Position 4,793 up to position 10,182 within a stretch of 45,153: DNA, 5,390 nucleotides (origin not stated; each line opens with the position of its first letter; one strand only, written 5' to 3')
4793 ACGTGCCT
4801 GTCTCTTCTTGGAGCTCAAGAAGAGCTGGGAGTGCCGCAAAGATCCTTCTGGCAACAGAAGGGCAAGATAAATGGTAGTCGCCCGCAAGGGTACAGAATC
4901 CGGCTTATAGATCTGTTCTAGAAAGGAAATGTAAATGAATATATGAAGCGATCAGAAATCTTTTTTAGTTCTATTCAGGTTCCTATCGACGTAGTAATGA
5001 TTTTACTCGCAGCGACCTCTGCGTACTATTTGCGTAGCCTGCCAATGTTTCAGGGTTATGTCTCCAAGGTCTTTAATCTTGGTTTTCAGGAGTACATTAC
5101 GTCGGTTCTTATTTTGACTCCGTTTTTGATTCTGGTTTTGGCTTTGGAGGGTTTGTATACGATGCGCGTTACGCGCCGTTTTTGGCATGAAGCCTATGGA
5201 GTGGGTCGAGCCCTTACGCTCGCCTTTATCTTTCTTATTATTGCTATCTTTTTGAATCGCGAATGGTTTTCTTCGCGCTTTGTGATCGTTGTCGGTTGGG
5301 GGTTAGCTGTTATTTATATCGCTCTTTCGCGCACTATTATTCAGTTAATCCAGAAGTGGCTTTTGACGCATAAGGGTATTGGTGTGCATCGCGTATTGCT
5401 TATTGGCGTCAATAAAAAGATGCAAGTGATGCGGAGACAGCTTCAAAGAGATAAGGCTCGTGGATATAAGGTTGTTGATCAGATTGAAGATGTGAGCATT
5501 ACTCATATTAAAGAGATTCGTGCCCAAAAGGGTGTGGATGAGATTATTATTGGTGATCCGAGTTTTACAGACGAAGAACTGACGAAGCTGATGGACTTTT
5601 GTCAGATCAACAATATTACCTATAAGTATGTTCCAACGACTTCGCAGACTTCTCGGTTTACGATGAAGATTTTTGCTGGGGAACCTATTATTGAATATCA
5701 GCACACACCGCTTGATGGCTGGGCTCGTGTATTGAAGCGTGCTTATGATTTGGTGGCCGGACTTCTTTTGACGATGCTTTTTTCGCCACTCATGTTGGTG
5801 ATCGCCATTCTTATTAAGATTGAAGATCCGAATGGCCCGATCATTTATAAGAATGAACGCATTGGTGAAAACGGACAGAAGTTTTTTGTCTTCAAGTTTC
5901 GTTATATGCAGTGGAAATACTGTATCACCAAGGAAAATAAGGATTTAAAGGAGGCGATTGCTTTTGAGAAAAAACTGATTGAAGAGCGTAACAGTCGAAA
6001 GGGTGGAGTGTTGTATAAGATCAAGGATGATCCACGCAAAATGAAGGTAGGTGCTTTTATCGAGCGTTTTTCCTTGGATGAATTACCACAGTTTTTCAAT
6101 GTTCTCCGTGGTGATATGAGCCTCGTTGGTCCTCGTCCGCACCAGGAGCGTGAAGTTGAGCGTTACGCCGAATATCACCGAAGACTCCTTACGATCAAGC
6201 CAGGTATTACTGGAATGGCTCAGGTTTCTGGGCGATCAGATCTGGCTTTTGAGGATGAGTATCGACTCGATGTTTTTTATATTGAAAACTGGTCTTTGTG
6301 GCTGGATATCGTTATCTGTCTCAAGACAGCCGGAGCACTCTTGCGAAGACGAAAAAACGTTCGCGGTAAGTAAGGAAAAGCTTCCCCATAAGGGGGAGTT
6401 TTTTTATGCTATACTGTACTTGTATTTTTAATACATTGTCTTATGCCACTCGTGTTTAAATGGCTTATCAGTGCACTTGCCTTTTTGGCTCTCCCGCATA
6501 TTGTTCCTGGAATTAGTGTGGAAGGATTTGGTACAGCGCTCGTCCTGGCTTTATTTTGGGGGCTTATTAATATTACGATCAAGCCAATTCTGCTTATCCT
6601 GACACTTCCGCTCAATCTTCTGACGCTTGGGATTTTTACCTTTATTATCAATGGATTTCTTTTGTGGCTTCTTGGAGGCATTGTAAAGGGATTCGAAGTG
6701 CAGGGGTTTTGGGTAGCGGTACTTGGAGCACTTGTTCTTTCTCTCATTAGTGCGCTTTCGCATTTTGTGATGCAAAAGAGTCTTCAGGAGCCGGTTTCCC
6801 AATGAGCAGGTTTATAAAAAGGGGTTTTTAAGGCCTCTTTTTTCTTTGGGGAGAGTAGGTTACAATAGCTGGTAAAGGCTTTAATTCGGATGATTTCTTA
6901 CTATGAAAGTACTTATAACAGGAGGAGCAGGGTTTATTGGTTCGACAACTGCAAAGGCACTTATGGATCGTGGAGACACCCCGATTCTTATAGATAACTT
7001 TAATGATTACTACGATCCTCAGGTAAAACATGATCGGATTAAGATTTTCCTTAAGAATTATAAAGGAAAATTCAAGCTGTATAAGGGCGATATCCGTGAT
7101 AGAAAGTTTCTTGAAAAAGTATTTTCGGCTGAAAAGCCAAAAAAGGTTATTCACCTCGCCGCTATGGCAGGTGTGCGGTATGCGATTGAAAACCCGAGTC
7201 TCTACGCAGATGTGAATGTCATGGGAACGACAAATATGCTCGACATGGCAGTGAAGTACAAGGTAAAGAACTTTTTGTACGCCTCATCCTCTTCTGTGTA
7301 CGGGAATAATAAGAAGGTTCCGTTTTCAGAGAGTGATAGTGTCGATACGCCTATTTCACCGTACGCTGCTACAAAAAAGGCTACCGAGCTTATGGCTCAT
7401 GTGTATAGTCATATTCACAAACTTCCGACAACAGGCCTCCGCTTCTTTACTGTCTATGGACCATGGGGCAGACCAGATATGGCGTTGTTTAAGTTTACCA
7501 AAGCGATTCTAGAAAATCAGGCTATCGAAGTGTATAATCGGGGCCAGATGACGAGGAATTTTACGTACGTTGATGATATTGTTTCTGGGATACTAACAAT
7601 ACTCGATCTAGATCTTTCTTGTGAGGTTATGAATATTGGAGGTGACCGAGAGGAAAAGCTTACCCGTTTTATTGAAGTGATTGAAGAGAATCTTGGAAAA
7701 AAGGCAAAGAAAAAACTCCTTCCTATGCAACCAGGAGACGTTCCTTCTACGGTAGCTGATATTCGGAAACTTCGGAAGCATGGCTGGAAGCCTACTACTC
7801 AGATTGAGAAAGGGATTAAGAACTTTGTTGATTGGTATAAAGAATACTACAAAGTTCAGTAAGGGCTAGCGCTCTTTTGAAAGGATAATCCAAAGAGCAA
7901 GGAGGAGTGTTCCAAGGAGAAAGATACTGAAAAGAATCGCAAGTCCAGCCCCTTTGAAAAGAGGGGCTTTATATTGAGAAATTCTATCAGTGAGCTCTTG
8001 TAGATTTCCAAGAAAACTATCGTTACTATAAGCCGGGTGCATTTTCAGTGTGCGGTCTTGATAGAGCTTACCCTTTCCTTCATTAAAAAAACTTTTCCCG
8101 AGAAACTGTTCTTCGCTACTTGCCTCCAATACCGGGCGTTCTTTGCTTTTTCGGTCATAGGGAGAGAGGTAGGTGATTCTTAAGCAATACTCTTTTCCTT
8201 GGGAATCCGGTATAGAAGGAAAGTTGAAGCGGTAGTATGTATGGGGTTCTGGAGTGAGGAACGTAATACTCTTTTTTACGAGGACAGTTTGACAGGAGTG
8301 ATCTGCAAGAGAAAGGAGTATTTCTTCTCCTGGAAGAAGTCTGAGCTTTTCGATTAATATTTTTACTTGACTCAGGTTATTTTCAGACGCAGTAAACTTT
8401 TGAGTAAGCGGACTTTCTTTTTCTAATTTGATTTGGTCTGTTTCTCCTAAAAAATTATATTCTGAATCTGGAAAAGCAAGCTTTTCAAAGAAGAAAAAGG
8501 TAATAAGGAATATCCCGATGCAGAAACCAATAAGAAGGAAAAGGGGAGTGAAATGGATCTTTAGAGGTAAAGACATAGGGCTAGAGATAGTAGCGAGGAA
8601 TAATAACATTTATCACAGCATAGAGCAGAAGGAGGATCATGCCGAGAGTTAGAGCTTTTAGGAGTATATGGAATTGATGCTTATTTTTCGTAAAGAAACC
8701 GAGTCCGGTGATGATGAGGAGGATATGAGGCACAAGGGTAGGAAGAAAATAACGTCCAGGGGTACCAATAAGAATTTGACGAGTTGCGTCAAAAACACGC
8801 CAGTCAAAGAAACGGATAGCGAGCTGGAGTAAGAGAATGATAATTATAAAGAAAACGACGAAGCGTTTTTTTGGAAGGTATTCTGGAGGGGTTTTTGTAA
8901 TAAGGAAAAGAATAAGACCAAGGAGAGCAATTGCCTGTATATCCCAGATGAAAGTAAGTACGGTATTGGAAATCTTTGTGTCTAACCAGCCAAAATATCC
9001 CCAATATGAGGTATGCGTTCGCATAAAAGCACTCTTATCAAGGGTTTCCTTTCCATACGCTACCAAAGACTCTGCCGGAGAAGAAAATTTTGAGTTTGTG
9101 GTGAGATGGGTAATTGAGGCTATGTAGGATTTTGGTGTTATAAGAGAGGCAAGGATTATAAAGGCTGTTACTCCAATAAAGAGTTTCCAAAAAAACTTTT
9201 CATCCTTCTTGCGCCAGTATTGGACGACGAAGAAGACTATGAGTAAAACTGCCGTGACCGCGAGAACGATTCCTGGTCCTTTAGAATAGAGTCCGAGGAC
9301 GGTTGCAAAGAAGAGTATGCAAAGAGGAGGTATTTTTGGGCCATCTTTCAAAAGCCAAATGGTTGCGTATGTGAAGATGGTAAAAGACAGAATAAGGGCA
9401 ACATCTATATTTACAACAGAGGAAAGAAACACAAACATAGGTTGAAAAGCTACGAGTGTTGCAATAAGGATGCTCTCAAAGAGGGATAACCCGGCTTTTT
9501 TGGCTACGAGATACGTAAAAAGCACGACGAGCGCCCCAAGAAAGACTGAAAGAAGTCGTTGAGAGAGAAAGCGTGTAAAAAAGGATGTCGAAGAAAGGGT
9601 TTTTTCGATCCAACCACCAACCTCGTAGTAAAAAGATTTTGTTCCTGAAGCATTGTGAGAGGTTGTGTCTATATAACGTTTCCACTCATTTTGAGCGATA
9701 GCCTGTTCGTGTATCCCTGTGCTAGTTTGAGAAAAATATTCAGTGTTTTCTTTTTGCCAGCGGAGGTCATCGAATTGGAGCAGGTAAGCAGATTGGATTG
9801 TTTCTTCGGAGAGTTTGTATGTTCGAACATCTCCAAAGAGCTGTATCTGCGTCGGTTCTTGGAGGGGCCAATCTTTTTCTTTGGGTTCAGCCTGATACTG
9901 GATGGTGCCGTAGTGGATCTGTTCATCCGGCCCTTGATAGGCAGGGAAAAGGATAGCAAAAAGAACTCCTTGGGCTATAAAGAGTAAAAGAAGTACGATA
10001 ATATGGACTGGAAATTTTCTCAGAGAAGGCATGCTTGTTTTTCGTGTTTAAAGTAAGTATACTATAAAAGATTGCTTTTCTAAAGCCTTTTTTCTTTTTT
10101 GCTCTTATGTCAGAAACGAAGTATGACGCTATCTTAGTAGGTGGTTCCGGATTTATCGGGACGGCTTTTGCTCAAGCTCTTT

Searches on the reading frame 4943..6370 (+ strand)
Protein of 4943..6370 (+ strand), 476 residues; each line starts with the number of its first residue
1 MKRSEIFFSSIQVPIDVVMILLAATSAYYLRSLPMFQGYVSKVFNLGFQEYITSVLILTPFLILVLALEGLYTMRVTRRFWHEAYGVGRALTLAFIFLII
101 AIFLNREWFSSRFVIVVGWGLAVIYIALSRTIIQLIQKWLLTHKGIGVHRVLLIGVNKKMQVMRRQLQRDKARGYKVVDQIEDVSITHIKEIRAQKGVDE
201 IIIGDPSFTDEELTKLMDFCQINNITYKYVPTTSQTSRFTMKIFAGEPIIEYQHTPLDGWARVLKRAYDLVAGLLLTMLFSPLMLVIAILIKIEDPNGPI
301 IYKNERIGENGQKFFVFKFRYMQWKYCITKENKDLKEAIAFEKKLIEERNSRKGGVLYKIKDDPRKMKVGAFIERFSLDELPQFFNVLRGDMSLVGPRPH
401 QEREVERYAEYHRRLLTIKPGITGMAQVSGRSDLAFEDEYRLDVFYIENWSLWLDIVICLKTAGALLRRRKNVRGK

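Call 59: search_protein_families(library=pfam, proteins=[window:4943-6370:+], max_evalue=0.0001)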
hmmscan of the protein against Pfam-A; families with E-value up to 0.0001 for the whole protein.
window:4943-6370:+ (476 aa): 2 families
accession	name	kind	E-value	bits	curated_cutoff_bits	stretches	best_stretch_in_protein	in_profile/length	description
PF02397.22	Bac_transf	-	8.1e-60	201.9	27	1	265-467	1-178/179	Bacterial sugar transferase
PF13727.12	CoA_binding_3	-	1.6e-06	28.6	25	1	69-180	3-109/175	CoA-binding domain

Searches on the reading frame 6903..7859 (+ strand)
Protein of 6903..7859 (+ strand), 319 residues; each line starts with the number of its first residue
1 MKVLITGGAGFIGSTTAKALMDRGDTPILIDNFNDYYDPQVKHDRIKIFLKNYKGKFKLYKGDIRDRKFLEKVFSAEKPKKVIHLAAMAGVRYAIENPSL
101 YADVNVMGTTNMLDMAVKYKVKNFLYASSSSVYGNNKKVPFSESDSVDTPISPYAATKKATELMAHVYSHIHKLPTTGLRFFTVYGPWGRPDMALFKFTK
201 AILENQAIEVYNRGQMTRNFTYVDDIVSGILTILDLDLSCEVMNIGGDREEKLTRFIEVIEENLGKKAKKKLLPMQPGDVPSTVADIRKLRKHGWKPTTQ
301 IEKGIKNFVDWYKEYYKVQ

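Call 43: search_protein_families(library=pfam, proteins=[window:6903-7859:+], max_evalue=0.0001)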
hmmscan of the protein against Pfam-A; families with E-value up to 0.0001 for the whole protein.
window:6903-7859:+ (319 aa): 8 families
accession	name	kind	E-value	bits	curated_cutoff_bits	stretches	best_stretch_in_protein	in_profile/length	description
PF16363.11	GDP_Man_Dehyd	-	6e-58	197.3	27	1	4-307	1-331/332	GDP-mannose 4,6 dehydratase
PF01370.27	Epimerase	-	7.6e-56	189.6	20.9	1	3-246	1-240/240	NAD dependent epimerase/dehydratase family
PF01073.25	3Beta_HSD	-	1.2e-23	83.9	22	1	4-228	1-223/280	3-beta hydroxysteroid dehydrogenase/isomerase family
PF02719.21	Polysacc_synt_2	-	3.4e-18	66.3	20.2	1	3-234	1-217/293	Polysaccharide biosynthesis protein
PF04321.23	RmlD_sub_bind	-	3.7e-16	59.5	27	1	1-275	1-241/287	RmlD substrate binding domain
PF07993.18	NAD_binding_4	-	8.1e-10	38.7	20.1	1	5-192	1-212/258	Male sterility protein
PF08659.16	KR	-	2.6e-06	27.9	22.6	1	3-142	3-150/180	KR domain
PF00106.31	adh_short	-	3.4e-05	23.8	26.6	0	3-119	3-122/195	short chain dehydrogenase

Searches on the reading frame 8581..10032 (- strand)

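Call 43: search_protein_families(library=pfam, proteins=[window:8581-10032:-], max_evalue=0.0001)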
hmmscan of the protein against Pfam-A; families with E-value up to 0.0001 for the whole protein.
window:8581-10032:- (483 aa): 2 families
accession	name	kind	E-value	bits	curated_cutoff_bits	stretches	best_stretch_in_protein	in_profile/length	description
PF09913.15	DUF2142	-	2.5e-18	66.5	30.1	1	22-433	4-392/395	Predicted membrane protein (DUF2142)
PF02366.24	PMT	-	2.2e-08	34.4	22.7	1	140-295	66-229/245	Dolichyl-phosphate-mannose-protein mannosyltransferase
